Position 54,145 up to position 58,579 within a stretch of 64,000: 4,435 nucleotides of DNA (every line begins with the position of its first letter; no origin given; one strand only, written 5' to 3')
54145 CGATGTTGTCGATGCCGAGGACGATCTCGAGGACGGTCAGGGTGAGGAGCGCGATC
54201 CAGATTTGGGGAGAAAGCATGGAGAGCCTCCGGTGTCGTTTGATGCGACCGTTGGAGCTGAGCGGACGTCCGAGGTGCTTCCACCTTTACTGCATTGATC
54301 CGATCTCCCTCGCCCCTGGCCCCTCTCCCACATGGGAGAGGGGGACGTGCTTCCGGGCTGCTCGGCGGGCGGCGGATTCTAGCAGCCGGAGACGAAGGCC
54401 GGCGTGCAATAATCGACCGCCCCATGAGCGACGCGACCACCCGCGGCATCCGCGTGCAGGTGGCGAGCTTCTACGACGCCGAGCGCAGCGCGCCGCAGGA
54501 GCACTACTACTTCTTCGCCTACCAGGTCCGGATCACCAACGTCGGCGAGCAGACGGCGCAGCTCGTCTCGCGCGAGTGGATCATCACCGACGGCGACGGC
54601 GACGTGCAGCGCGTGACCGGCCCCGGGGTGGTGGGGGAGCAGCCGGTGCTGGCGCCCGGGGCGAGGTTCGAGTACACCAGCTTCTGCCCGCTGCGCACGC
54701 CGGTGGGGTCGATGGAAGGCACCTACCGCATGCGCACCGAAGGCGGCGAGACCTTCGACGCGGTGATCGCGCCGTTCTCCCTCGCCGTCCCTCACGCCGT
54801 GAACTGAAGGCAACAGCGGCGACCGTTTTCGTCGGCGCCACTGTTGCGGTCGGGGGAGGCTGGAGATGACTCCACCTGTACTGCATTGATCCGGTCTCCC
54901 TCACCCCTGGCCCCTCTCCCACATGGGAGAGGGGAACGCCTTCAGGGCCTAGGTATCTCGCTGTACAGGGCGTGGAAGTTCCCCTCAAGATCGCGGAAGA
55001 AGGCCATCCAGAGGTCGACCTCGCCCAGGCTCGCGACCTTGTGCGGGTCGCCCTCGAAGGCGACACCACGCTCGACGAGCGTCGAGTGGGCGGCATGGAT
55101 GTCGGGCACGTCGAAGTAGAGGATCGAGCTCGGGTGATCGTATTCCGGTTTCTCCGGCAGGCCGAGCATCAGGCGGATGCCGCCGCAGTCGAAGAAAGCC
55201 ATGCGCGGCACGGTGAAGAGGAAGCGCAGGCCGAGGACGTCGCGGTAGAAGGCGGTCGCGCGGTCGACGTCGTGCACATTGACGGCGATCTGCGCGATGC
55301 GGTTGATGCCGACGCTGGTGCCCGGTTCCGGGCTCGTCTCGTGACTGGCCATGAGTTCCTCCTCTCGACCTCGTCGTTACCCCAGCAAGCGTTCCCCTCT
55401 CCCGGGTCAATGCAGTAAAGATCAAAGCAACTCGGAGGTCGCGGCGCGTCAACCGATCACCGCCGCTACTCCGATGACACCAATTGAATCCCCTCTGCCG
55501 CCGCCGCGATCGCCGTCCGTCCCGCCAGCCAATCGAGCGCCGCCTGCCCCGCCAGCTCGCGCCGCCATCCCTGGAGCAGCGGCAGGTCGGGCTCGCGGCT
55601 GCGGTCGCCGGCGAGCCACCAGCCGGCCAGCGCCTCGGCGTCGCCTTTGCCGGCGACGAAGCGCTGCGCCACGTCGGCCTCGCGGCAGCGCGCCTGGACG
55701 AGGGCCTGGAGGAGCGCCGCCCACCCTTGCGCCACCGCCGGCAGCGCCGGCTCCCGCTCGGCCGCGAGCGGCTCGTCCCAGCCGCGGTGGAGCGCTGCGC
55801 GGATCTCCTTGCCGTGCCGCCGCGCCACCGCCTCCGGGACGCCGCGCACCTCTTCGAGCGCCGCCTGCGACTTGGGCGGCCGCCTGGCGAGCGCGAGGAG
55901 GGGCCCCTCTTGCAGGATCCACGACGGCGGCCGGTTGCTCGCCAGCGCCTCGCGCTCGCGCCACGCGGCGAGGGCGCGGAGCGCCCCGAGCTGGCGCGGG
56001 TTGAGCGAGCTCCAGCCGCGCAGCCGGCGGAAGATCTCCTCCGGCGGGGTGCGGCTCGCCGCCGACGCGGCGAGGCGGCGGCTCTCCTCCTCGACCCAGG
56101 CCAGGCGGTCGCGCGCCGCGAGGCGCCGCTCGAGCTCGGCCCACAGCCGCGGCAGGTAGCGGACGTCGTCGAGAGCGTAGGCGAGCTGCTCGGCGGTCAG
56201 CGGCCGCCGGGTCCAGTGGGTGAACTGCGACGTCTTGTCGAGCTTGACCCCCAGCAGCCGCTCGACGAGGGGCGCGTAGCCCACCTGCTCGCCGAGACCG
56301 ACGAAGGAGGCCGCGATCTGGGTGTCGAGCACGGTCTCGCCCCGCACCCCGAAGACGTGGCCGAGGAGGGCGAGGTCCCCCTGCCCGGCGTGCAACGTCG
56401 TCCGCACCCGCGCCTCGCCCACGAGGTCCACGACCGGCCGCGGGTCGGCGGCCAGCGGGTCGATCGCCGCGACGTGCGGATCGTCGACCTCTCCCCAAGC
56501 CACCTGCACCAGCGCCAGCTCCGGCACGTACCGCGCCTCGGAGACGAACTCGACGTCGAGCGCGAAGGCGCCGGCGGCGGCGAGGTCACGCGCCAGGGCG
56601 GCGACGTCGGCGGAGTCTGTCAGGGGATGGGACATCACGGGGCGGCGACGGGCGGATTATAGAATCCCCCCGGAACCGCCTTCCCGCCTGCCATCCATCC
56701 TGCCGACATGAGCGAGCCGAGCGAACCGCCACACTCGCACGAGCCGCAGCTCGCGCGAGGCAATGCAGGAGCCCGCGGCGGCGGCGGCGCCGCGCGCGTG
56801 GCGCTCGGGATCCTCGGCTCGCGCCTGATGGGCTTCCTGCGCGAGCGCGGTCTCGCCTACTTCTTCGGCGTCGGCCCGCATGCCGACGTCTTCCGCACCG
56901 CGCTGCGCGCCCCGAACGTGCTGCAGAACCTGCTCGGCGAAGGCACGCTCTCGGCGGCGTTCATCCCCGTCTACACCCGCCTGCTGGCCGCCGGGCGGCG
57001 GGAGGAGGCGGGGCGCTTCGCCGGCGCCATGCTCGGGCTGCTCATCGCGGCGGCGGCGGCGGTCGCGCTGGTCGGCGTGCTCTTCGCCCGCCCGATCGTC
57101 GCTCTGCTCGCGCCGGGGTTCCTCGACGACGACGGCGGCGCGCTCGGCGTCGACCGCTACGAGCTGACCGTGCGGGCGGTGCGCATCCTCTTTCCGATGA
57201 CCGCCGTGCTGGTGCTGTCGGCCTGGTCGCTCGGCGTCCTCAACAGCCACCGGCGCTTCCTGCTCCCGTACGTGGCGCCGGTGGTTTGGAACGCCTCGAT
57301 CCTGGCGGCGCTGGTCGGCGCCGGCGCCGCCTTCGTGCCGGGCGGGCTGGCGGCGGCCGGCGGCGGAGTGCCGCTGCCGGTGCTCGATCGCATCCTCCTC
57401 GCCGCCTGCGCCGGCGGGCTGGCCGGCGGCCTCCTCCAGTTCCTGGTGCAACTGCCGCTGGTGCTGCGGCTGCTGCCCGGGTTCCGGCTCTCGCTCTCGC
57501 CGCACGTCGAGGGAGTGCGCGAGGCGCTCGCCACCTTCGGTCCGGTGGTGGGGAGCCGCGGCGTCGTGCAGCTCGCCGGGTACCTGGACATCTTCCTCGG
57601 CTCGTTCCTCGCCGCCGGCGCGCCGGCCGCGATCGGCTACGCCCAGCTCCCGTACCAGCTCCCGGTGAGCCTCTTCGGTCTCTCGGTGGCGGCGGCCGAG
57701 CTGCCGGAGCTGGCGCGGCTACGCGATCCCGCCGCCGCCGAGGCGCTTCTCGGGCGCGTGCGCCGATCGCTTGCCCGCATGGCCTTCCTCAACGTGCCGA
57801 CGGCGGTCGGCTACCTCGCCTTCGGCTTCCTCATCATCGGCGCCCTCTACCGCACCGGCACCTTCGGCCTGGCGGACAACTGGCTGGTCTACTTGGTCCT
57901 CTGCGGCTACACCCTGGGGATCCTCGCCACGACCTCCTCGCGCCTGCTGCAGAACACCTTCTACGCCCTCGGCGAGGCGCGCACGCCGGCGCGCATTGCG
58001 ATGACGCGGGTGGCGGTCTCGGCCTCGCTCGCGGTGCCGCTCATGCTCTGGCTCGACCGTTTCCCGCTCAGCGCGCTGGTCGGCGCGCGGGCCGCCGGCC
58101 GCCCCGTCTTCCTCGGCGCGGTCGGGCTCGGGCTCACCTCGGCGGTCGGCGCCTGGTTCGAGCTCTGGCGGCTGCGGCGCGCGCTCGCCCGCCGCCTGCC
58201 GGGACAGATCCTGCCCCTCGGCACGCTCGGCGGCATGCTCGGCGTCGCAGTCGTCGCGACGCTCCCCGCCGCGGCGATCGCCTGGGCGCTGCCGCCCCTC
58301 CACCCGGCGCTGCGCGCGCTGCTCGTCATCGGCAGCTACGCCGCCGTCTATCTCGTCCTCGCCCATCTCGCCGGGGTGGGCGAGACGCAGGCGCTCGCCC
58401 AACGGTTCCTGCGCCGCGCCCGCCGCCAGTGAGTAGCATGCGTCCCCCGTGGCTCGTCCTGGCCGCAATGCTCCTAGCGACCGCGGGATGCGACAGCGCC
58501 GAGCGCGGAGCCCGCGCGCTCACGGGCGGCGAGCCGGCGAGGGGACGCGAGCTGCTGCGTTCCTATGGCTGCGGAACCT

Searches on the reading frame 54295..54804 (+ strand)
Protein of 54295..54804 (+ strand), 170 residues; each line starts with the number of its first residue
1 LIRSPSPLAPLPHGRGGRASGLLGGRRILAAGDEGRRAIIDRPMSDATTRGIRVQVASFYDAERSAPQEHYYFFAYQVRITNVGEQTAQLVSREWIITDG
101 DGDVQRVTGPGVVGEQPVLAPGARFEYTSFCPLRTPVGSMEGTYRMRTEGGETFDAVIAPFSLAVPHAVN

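Call 8: search_protein_families(library=pfam, proteins=[window:54295-54804:+], max_evalue=0.001)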
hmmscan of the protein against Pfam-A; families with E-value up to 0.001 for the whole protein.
window:54295-54804:+ (170 aa): 1 family
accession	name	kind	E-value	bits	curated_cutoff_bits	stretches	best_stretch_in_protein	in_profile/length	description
PF04379.20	DUF525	-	2.4e-36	124.3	27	1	63-147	2-86/87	ApaG domain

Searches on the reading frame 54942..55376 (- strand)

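Call 8: search_protein_families(library=pfam, proteins=[window:54942-55376:-], max_evalue=0.001)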
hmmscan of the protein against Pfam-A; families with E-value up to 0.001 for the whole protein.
window:54942-55376:- (144 aa): 3 families
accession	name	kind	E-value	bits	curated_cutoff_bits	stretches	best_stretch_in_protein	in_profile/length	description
PF00903.31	Glyoxalase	-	3.8e-17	63.2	20.6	1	26-133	1-117/121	Glyoxalase/Bleomycin resistance protein/Dioxygenase superfamily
PF22677.2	Ble-like_N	-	3.4e-07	30.4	24.5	1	33-61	8-37/41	Bleomycin resistance protein-like N-terminal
PF13669.12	Glyoxalase_4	-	0.00023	21.9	27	0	29-55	2-28/109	Glyoxalase/Bleomycin resistance protein/Dioxygenase superfamily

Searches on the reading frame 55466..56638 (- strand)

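Call 8: search_protein_families(library=pfam, proteins=[window:55466-56638:-], max_evalue=0.001)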
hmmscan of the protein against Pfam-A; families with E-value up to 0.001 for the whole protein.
window:55466-56638:- (390 aa): 3 families
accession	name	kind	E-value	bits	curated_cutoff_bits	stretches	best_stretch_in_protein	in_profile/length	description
PF01612.26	DNA_pol_A_exo1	-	6.4e-27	94.9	23.6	1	5-173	3-172/173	3'-5' exonuclease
PF00570.28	HRDC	-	5.3e-14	52.4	23.8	1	216-282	1-67/68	HRDC domain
PF21293.2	RNAseD_HRDC_C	-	0.00013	22.2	25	0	310-365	10-64/66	Ribonuclease D, C-terminal HRDC domain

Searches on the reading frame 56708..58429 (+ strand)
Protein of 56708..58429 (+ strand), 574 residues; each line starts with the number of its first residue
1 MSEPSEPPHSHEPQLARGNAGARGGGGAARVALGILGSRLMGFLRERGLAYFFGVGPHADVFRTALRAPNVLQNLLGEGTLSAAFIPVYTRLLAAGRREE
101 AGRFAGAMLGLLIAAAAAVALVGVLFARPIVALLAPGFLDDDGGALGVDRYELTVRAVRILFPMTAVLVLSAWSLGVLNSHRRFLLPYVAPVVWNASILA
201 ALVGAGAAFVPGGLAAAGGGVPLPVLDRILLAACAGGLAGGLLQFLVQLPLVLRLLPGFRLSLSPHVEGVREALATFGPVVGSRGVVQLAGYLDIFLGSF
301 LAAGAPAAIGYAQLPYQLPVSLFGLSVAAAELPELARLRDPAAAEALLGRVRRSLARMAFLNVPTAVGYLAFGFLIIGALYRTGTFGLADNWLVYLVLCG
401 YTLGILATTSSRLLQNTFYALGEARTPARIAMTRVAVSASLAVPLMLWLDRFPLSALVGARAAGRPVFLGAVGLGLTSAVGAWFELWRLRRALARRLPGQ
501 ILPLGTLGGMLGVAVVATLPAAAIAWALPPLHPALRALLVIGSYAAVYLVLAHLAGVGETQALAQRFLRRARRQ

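Call 8: search_protein_families(library=pfam, proteins=[window:56708-58429:+], max_evalue=0.001)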
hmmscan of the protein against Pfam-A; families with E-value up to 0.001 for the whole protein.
window:56708-58429:+ (574 aa): 1 family
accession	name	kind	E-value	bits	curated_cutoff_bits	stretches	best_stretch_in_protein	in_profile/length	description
PF03023.19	MurJ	-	4.3e-73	246.9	27.4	1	49-527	1-432/451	Lipid II flippase MurJ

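Call 39: find_homologous_proteins(query=window:56708-58429:+, max_evalue=1e-30)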
Query window:56708-58429:+ (574 aa): 3594 proteins with E <= 1e-30 among 8000 candidates; the best 120 are listed.
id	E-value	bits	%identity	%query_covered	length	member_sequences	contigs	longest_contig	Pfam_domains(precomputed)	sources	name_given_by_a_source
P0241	0.0e+0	1190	100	100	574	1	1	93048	PF03023.20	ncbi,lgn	-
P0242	0.0e+0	1047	88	100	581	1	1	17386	PF03023.20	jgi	jgi:putative peptidoglycan lipid II flippase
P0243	6.8e-271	918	82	92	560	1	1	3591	PF03023.20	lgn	-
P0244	4.6e-265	899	82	93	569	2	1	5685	PF03023.20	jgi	jgi:putative peptidoglycan lipid II flippase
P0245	4.1e-240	816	74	98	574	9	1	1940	PF03023.20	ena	-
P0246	1.0e-205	703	68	94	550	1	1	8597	PF13440.12,PF03023.20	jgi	jgi:putative peptidoglycan lipid II flippase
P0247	2.4e-202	692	66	95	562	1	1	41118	PF13440.12,PF03023.20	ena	-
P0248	1.2e-201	689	65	98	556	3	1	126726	PF03023.20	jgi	jgi:putative peptidoglycan lipid II flippase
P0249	2.0e-201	689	64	100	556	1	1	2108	PF03023.20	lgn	-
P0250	8.8e-201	687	64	99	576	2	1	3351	PF03023.20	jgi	jgi:putative peptidoglycan lipid II flippase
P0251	5.0e-200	684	67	88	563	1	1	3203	PF03023.20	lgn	-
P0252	1.3e-199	683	66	96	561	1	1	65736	PF03023.20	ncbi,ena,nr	ncbi:MAG TPA: murein biosynthesis integral membrane protein MurJ [Thermoanaerobaculia bacterium]|nr:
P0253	1.4e-199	683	65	95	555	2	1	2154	PF03023.20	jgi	-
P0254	1.8e-199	682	66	96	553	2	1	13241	PF03023.20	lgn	-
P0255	2.6e-199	682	63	100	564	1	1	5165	PF13440.12,PF03023.20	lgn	-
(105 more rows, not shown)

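Call 40: find_encoding_contigs(protein=P0241, flank=10000, max_places=3)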
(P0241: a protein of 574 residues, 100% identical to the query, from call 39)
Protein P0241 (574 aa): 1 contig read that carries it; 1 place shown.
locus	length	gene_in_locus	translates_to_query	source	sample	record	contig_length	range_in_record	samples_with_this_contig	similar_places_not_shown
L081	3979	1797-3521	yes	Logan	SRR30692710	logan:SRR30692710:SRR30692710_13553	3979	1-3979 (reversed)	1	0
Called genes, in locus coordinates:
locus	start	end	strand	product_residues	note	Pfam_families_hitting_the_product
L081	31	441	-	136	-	PF00903:Glyoxalase, PF22677:Ble-like_N (weak)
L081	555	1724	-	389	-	PF01612:DNA_pol_A_exo1, PF00570:HRDC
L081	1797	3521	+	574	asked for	PF03023:MurJ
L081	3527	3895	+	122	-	-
